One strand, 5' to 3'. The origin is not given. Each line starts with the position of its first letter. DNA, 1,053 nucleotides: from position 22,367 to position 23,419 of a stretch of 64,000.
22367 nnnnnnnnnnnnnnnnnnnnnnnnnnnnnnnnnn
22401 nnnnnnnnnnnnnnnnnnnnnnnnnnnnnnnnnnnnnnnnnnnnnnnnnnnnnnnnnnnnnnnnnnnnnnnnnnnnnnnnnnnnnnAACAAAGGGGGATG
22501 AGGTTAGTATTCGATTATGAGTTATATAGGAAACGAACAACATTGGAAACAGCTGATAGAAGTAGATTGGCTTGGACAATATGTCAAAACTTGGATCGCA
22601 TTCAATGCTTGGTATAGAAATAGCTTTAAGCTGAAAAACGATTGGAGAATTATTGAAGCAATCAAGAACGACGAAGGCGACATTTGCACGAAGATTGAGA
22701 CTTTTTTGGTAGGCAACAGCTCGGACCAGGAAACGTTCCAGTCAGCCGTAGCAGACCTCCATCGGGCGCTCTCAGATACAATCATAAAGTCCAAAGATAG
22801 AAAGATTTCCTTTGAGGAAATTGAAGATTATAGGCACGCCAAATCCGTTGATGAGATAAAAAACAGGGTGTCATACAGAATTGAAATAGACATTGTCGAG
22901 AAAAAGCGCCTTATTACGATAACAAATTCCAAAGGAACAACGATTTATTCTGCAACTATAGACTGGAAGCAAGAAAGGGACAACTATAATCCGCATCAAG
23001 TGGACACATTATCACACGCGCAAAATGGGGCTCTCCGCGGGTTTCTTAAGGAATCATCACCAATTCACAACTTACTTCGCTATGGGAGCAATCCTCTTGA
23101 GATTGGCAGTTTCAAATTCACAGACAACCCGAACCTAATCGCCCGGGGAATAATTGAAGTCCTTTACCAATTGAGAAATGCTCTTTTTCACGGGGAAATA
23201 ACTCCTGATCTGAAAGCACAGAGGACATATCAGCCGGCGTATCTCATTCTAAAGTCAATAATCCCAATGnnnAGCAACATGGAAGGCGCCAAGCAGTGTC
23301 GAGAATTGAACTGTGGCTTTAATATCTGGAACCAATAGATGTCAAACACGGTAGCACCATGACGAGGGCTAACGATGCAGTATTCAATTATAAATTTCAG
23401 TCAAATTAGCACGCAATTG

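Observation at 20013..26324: Low-GC five-gene RM-like / abortive-infection island that lacks any HsdR helicase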

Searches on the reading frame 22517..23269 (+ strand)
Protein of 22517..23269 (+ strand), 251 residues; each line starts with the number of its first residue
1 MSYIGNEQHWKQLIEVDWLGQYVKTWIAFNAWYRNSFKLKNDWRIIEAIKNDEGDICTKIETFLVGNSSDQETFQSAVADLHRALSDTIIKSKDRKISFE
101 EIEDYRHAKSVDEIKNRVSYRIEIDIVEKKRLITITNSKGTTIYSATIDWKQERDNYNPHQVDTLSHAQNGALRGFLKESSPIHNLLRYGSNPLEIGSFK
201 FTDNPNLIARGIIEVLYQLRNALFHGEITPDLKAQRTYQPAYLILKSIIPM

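Call 3: search_protein_families(library=pfam, proteins=[window:22517-23269:+], max_evalue=1)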
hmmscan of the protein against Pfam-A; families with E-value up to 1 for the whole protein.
window:22517-23269:+ (251 aa): 1 family
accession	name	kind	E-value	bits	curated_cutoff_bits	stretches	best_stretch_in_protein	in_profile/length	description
PF22933.1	ComC_SSD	-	0.083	12.9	24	1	10-63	26-79/222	ComC, supersandwich domain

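Call 4: search_protein_families(library=padloc, proteins=[window:22517-23269:+], max_evalue=1)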
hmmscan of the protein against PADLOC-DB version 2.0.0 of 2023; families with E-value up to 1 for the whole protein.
window:22517-23269:+ (251 aa): 0 families

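Call 5: search_protein_families(library=ncbifam, proteins=[window:22517-23269:+], max_evalue=1)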
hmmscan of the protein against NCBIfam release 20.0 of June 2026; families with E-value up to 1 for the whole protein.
window:22517-23269:+ (251 aa): 0 families
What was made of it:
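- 22517..23272 (+): g2: a 251-aa accessory protein in the M-S slot. It belongs to a large unannotated family and is a candidate HEPN-like RNase. No Pfam, PADLOC or NCBIfam match (calls 3-5).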

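Call 10: search_solved_structures(query=window:22517-23269:+, max_evalue=10)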
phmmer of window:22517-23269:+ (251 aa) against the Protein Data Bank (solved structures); distinct sequences matched with E-value up to 10: 1.
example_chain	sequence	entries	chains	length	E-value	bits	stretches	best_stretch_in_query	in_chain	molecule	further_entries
9m8o_P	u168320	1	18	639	0.23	14.2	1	44-159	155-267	Gp18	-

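Call 12: find_homologous_proteins(query=window:22517-23269:+, max_evalue=0.001)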
Query window:22517-23269:+ (251 aa): 119 proteins with E <= 0.001 among 413 candidates.
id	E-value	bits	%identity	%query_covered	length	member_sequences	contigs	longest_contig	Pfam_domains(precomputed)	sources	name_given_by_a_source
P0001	4.8e-150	516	91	100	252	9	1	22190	-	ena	-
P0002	5.0e-131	454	81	100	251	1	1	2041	-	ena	-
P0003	2.3e-121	422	80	94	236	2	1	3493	-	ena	-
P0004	7.9e-117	407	91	81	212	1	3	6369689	-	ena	-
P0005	3.1e-105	369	67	100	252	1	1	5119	-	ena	-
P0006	5.5e-104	365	68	100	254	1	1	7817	-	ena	-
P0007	7.0e-104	365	66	100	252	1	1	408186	-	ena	-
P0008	3.9e-102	359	67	100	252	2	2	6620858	-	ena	-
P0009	1.5e-101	357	65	100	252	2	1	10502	-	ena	-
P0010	2.5e-101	356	66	100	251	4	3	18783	-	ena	-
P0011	1.8e-99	350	64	100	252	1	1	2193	-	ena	-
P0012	1.6e-98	347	65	100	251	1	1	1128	-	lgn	-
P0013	3.1e-98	346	64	100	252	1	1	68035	-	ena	-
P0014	7.5e-98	345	65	100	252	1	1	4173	-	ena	-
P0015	2.0e-96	340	63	100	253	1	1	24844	-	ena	-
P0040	1.0e-78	282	53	100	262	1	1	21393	-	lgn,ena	-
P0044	7.8e-78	279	52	100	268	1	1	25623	-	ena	-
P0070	9.2e-67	243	48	97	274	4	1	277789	-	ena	-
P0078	8.2e-65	237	49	98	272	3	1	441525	-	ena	-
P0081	4.2e-64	234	47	97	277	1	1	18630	-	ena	-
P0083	8.7e-64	233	47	99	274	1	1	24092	-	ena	-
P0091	5.1e-61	224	46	99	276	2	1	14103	-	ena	-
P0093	1.2e-59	220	47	98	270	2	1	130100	-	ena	-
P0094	1.7e-59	219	46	97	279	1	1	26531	-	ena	-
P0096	1.4e-57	213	45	98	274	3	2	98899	-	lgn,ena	-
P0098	2.8e-55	206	45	98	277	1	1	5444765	-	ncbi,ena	-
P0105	3.5e-36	143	34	98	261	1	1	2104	-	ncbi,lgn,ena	-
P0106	1.5e-33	134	31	98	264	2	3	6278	-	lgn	-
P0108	1.9e-28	118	33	99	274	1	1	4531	-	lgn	-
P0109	4.5e-26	110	31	96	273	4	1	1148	-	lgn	-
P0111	2.3e-22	98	34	94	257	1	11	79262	-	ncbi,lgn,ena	-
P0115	4.8e-21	93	32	94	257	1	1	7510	-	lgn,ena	-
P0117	5.4e-18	83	32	94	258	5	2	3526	-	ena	-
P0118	8.1e-14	70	31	99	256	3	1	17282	-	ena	-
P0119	5.7e-13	67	30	99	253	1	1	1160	-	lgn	-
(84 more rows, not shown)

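Call 17: find_encoding_contigs(protein=P0004, flank=10000, max_places=3)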
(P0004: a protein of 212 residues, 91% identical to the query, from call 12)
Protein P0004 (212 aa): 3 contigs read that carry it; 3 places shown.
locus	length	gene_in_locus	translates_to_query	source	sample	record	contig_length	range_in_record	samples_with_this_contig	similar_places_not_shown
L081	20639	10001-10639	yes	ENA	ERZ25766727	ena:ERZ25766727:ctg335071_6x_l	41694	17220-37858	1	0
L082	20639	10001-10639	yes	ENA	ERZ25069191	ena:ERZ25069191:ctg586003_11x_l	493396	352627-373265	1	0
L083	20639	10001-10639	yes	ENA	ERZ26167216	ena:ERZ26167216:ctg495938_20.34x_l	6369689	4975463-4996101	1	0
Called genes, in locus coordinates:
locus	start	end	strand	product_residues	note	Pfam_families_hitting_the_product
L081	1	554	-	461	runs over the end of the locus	PF00884:Sulfatase, PF01663:Phosphodiest (faint), PF02995:DUF229 (weak), PF16347:SGSH_C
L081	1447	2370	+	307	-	PF12760:Zn_ribbon_IS1595 (weak), PF12762:DDE_Tnp_IS1595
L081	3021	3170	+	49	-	-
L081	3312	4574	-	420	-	PF01041:DegT_DnrJ_EryC1, PF01053:Cys_Met_Meta_PP (weak)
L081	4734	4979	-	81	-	-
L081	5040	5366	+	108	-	PF04542:Sigma70_r2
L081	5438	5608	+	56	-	PF04545:Sigma70_r4, PF08281:Sigma70_r4_2, PF18024:HTH_50 (weak)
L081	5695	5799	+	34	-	-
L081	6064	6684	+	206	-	-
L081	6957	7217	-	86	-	-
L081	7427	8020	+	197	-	PF04542:Sigma70_r2, PF04545:Sigma70_r4, PF08281:Sigma70_r4_2, PF13936:HTH_38 (weak)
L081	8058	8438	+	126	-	-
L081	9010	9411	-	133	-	PF02899:Phage_int_SAM_1 (weak)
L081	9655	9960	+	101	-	PF01609:DDE_Tnp_1 (weak), PF13586:DDE_Tnp_1_2 (faint)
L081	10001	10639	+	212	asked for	-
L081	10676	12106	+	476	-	PF01420:Methylase_S (faint)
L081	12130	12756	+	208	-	-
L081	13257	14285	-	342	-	PF00930:DPPIV_N (faint), PF23381:Beta-prop_IFT122_1st (faint), PF26549:Tricorn_N, PF25174:Beta-prop_THOC3 (faint), PF26550:Tricorn_2nd (faint), PF07676:PD40 (faint)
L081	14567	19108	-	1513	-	PF00270:DEAD, PF04851:ResIII (weak), PF00271:Helicase_C, PF19306:WHD_Lhr, PF08494:DEAD_assoc, PF23235:WHD_3rd_Lhr, PF23234:WHD_4th_Lhr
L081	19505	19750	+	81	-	-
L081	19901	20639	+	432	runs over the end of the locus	PF13620:CarboxypepD_reg (faint), PF00059:Lectin_C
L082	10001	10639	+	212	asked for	-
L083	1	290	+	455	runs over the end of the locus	PF00155:Aminotran_1_2 (weak), PF00266:Aminotran_5, PF01041:DegT_DnrJ_EryC1, PF01053:Cys_Met_Meta_PP (weak), PF01212:Beta_elim_lyase (weak)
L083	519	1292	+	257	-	PF05721:PhyH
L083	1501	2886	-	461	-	PF00884:Sulfatase, PF01663:Phosphodiest (faint), PF02995:DUF229 (weak), PF16347:SGSH_C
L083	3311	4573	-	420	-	PF01041:DegT_DnrJ_EryC1, PF01053:Cys_Met_Meta_PP (weak)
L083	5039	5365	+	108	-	PF04542:Sigma70_r2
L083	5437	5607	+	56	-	PF04545:Sigma70_r4, PF08281:Sigma70_r4_2, PF18024:HTH_50 (weak)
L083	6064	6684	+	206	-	-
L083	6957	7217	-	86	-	-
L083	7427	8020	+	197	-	PF04542:Sigma70_r2, PF04545:Sigma70_r4, PF08281:Sigma70_r4_2, PF13936:HTH_38 (weak)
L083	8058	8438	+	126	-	-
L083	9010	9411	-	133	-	PF02899:Phage_int_SAM_1 (weak)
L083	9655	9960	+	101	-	PF01609:DDE_Tnp_1 (weak), PF13586:DDE_Tnp_1_2 (faint)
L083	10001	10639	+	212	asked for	-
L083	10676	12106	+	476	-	PF01420:Methylase_S (faint)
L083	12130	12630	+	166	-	-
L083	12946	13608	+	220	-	-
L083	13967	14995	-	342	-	PF00930:DPPIV_N (faint), PF26549:Tricorn_N, PF26550:Tricorn_2nd (faint), PF25174:Beta-prop_THOC3 (faint), PF07676:PD40 (faint)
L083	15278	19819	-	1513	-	PF00270:DEAD, PF04851:ResIII (weak), PF00271:Helicase_C, PF19306:WHD_Lhr, PF08494:DEAD_assoc, PF23235:WHD_3rd_Lhr, PF23234:WHD_4th_Lhr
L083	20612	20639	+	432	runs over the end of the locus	PF13620:CarboxypepD_reg (faint), PF00059:Lectin_C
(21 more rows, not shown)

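Call 18: find_encoding_contigs(protein=P0001, flank=10000, max_places=3)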
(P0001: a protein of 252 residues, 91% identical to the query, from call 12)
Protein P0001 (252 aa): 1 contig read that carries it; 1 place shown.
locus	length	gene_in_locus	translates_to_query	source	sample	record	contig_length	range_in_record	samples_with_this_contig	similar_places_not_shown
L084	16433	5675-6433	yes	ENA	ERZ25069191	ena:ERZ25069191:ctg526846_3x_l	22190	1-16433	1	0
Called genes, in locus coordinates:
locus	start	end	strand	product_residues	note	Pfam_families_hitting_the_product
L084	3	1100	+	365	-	?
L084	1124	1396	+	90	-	-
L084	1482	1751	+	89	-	-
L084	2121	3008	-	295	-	PF00561:Abhydrolase_1, PF12146:Hydrolase_4, PF12697:Abhydrolase_6, PF00756:Esterase (weak)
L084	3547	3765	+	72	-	-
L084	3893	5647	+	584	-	PF13588:HSDR_N_2 (weak), PF02384:N6_Mtase, PF07669:Eco57I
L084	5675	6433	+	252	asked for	-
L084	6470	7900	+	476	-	-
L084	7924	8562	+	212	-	-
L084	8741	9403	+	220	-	-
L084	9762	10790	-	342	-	PF00930:DPPIV_N (faint), PF26549:Tricorn_N, PF26550:Tricorn_2nd (faint), PF25174:Beta-prop_THOC3 (faint), PF07676:PD40 (faint)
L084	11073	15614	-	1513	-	PF00270:DEAD, PF04851:ResIII (weak), PF00271:Helicase_C, PF19306:WHD_Lhr, PF08494:DEAD_assoc, PF23235:WHD_3rd_Lhr, PF23234:WHD_4th_Lhr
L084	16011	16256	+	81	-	-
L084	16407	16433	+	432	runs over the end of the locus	PF13620:CarboxypepD_reg (faint), PF00059:Lectin_C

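Call 35: search_solved_structures(query=A1, max_evalue=10, show_alignments=2)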
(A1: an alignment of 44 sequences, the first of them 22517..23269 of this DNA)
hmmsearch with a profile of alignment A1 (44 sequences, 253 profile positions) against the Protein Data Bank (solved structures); distinct sequences matched with E-value up to 10: 7.
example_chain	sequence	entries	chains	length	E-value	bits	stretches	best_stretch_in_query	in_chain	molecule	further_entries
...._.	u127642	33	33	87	0.18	14.7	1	47-106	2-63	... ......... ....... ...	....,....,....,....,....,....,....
3cve_A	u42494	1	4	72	0.85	12.5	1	52-88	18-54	Homer protein homolog 1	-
4r3z_A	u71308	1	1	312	1.2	12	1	41-155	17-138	Aminoacyl tRNA synthase complex-interacting multifunctional protein 1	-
2cge_A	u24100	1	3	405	1.2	12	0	50-209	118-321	ATP-DEPENDENT MOLECULAR CHAPERONE HSP82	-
7rro_I1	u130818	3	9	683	1.5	11.7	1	63-175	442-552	TTC25 protein | Outer dynein arm-docking complex subunit 4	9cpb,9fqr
2e7g_A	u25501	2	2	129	1.9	11.4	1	159-207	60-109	Putative ribosome-binding factor A | Putative ribosome-binding factor A, mitochondrial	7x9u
7sqk_A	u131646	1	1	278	3.6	10.4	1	63-178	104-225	HAUS augmin-like complex subunit 1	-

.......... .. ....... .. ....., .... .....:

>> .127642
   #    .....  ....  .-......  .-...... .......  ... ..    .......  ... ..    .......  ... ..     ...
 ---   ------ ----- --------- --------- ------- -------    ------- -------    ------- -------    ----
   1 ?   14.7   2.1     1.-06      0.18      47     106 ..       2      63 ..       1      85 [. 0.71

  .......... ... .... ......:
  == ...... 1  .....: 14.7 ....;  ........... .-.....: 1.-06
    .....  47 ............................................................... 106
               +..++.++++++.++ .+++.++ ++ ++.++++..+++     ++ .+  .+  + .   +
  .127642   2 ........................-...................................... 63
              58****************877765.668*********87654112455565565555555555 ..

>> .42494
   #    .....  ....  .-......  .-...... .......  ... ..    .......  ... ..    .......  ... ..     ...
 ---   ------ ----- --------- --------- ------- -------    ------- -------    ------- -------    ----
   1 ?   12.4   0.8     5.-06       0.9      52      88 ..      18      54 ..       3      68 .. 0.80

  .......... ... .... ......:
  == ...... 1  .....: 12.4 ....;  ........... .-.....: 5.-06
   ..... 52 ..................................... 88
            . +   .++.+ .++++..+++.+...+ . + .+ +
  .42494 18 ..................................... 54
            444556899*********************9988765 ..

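Call 39: predict_structure(alignment_id=A1)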
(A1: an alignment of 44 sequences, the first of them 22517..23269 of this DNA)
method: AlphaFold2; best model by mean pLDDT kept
length: 251 residues; sequences in the alignment: 44
mean_pLDDT: 89.9   pTM: 0.87
mean pLDDT of the five models: 89.9, 89.8, 88.8, 88.5, 88.4
residues with pLDDT >= 90: 177; 70-90: 54; 50-70: 16; < 50: 4
segments of 3 or more residues with pLDDT < 50: none
pLDDT, mean of each block of 10 residues (from residue 1): 52 71 94 88 91 92 96 98 96 92 95 97 94 96 94 74 88 94 90 92 96 98 88 92 94 70
secondary structure, 60 per line:
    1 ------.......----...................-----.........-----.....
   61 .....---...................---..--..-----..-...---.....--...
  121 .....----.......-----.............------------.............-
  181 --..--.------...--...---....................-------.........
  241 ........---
elements in order: H7-13 H18-36 H42-50 H56-65 H69-87 E111-115 E118-125 E130-136 E142-149 H150-154 H167-179 E194-196 E199-201 H205-224 H232-248
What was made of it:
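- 22517..23272 (+): AF2 model pLDDT 89.9, pTM 0.87 (call 39).
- It has a large beta-rich insert of unknown function (call 39).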

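Call 43: fold_search(model_id=the predicted structure, library=pdb)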
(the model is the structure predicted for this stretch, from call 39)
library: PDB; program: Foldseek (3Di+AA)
matches with E <= 10: 751; with E <= 0.001: 0
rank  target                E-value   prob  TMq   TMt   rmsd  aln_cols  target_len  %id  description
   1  9l35_A                2.8e-01  0.89  0.15  0.12  10.2        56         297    7  Crystal structure of C45G9.5 protein from Caenorhabditis elegans (released 2025-12-17)
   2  1yqf_B                3.3e-01  0.08  0.14  0.17  13.6       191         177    8  Hypothetical protein from leishmania major unknown function sequence homologue to human p32 protein (released 2005-02-22)
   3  2oa9_A                3.5e-01  0.38  0.15  0.15  14.7        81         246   10  Restriction endonuclease MvaI in the absence of DNA (released 2007-02-20)
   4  3iez_B                3.6e-01  0.69  0.14  0.35   8.9        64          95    6  Crystal structure of the RasGAP C-terminal (RGC) domain of IQGAP2 (released 2009-11-03)
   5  1p32_C                4.1e-01  0.08  0.15  0.18  16.0       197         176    7  CRYSTAL STRUCTURE OF HUMAN P32, A DOUGHNUT-SHAPED ACIDIC MITOCHONDRIAL MATRIX PROTEIN (released 1999-04-06)
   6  2oaa_B                4.3e-01  0.38  0.15  0.16  14.8        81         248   10  Restriction endonuclease MvaI-cognate DNA substrate complex (released 2007-02-20)
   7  1p32_A                4.3e-01  0.13  0.17  0.22  19.5       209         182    9  CRYSTAL STRUCTURE OF HUMAN P32, A DOUGHNUT-SHAPED ACIDIC MITOCHONDRIAL MATRIX PROTEIN (released 1999-04-06)
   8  6szw_B                4.5e-01  0.06  0.12  0.16  15.3       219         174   12  Asymmetric complex of Factor XII and kininogen with gC1qR/C1QBP/P32 is governed by allostery (released 2020-07-22)
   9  2mc5                  4.8e-01  0.47  0.15  0.44  13.6        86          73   16  A bacteriophage transcription regulator inhibits bacterial transcription initiation by -factor displacement (released 2014-03-26)
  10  9l35_B                5.6e-01  0.98  0.15  0.13   1.4        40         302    5  Crystal structure of C45G9.5 protein from Caenorhabditis elegans (released 2025-12-17)
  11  3rpx_C                5.9e-01  0.10  0.11  0.20  16.8       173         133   10  Crystal structure of complement component 1, q subcomponent binding protein, C1QBP (released 2011-05-11)
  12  7te3                  5.9e-01  0.06  0.13  0.16  15.5       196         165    8  Crystal Structure of a Double Loop Deletion Mutant in gC1qR/C1qBP/HABP-1 (released 2022-06-01)
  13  9van_A                6.3e-01  0.08  0.12  0.03  18.9       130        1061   12  Cryo-EM structure of human full length KICSTOR complex (state 2) (released 2025-11-12)
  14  9g33_UH               7.0e-01  0.63  0.13  0.06   5.0        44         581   16  Stalled 90S - Utp23-Krr1-deltaC3 (released 2025-06-18)
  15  1yqf_A                7.0e-01  0.10  0.14  0.18  14.3       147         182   10  Hypothetical protein from leishmania major unknown function sequence homologue to human p32 protein (released 2005-02-22)
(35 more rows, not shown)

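Call 45: search_protein_families(library=pfam, alignment_id=A1, max_evalue=1)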
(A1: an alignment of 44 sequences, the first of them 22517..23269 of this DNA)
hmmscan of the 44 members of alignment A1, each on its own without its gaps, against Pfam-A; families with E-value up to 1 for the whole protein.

A. member 1, window:22517-23269:+ (251 aa): 1 family
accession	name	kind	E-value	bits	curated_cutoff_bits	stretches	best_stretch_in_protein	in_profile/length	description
PF22933.1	ComC_SSD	-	0.083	12.9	24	1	10-63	26-79/222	ComC, supersandwich domain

B. families by the number of members that match (of 44 scanned): 55 families (the first 25 are shown)
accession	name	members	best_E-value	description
PF04948.18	Pox_A51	6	0.0013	Poxvirus A51 protein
PF18731.6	HEPN_Swt1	3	0.0004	Swt1-like HEPN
PF20184.3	DUF6547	3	0.01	Family of unknown function (DUF6547)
PF18363.6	PI_PP_I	3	0.021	Phosphoinositide phosphatase insertion domain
PF10707.15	YrbL-PhoP_reg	2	0.0053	PhoP regulatory network protein YrbL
PF03166.19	MH2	2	0.0057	MH2 domain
PF24907.1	SIBA-E_N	2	0.013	Integrin beta-like protein A-E, N-terminal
PF07560.16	DUF1539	2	0.025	Domain of Unknown Function (DUF1539)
PF06602.19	Myotub-related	2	0.026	Myotubularin-like phosphatase domain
PF10163.14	EnY2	2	0.03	Transcription factor e(y)2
PF23066.1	PH_21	2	0.045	C-Maf-inducing protein PH domain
PF22933.1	ComC_SSD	2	0.054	ComC, supersandwich domain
PF03959.19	FSH1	2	0.14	Serine hydrolase (FSH1)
PF12631.12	MnmE_helical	1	0.0032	MnmE helical domain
PF02765.23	POT1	1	0.01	Telomeric single stranded DNA binding POT1/CDC13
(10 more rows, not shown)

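Call 51: search_protein_representatives(alignment_id=A1)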
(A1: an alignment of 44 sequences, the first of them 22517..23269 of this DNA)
Query: 44 sequences, 253 profile positions. Proteins with E-value up to 0.001 (for the whole library): 717; up to 1e-10: 368; up to 1e-30: 150. The best 150 are listed.
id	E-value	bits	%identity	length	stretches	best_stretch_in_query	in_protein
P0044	3.1e-102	358.0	-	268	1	1-252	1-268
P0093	6.2e-94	330.8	-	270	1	1-251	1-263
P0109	3.5e-70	253.0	-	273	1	3-252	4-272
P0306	1.0e-67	244.9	-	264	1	3-251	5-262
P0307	3.0e-67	243.4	-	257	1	6-252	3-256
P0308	6.7e-66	239.0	-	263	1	3-251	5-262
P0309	2.7e-65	236.9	-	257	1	3-251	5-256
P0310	2.5e-64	233.8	-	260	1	3-252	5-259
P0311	4.1e-64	233.1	-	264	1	3-250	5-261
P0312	9.6e-64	231.9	-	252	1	2-249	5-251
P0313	1.5e-63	231.3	-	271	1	3-251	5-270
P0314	4.2e-63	229.8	-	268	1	2-250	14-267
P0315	5.2e-63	229.5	-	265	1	2-250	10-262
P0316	5.5e-63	229.4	-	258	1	3-251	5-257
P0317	9.3e-63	228.6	-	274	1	3-249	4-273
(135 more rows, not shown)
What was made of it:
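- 22517..23272 (+): 119 homologues were found (call 12), and 717 clusters at 50% identity (call 51).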

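Call 53: search_protein_families(library=pfam, alignment_id=A4, max_evalue=0.1)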
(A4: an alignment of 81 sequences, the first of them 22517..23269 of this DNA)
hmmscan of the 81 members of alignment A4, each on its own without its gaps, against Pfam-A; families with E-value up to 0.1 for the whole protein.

A. member 1, window:22517-23269:+ (251 aa): 1 family
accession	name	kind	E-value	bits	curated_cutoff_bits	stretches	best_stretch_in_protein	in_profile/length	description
PF22933.1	ComC_SSD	-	0.083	12.9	24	0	10-63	26-79/222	ComC, supersandwich domain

B. families by the number of members that match (of 81 scanned): 41 families (the first 25 are shown)
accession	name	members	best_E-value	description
PF13481.12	AAA_25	1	2.6e-17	AAA domain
PF03389.21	MobA_MobL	1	9.7e-10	MobA/MobL family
PF21553.2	Formyl_trans_C_2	1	0.0011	Methionyl-tRNA formyltransferase, C-terminal domain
PF17359.7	DUF5385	1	0.0017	Family of unknown function (DUF5385)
PF12631.12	MnmE_helical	1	0.0032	MnmE helical domain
PF13475.11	DUF4116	1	0.0048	Domain of unknown function (DUF4116)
PF10707.15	YrbL-PhoP_reg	1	0.0053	PhoP regulatory network protein YrbL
PF07651.22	ANTH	1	0.0056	ANTH domain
PF18151.6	DUF5601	1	0.0058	Domain of unknown function (DUF5601)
PF03915.18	AIP3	1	0.0058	Actin interacting protein 3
PF25504.1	HEAT_5MP1_2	1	0.0061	5MP1/2 HEAT domain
PF12731.12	Mating_N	1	0.0085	Mating-type protein beta 1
PF17995.8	GH101_N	1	0.0091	Endo-alpha-N-acetylgalactosaminidase N-terminal domain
PF14739.11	DUF4472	1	0.011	Domain of unknown function (DUF4472)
PF06437.16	ISN1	1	0.011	IMP-specific 5'-nucleotidase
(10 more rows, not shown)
